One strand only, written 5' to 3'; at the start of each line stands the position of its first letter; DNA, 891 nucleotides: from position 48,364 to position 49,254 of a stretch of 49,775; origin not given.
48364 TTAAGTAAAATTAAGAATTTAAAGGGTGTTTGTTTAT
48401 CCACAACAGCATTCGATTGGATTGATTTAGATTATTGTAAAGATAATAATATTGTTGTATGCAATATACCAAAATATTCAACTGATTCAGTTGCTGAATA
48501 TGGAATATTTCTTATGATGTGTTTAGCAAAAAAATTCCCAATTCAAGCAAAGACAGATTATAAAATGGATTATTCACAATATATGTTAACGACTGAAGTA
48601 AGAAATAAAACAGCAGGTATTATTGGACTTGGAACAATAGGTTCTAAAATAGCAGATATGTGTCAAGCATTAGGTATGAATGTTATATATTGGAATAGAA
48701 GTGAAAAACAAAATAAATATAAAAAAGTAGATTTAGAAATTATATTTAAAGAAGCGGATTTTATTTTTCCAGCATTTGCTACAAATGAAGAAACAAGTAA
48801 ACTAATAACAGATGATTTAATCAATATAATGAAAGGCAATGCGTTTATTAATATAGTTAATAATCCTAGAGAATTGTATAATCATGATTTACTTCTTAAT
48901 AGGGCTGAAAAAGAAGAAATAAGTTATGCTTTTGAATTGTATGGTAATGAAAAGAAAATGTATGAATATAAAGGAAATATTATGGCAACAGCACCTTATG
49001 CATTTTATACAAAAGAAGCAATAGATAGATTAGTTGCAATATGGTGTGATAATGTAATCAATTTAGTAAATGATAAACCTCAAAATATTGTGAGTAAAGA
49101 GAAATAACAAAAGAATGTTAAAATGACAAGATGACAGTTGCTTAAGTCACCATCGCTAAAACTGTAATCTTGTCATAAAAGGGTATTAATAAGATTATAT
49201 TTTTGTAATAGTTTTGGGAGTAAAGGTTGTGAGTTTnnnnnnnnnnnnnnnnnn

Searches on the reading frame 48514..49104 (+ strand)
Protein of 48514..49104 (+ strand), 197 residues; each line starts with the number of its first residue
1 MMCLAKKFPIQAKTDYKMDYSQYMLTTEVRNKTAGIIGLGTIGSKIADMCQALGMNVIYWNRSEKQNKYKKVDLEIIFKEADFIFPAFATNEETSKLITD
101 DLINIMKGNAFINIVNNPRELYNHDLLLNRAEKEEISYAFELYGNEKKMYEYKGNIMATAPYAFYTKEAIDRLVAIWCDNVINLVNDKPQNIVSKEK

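Call 10: search_protein_families(library=pfam, proteins=[window:48514-49104:+], max_evalue=0.001)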
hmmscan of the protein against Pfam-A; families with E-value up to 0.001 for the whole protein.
window:48514-49104:+ (197 aa): 2 families
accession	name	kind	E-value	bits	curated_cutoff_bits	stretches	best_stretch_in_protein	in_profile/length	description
PF02826.25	2-Hacid_dh_C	-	1.8e-23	83.3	25.1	1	19-139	24-149/178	D-isomer specific 2-hydroxyacid dehydrogenase, NAD binding domain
PF03446.21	NAD_binding_2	-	0.00087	19.8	21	0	35-71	3-40/161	NAD binding domain of 6-phosphogluconate dehydrogenase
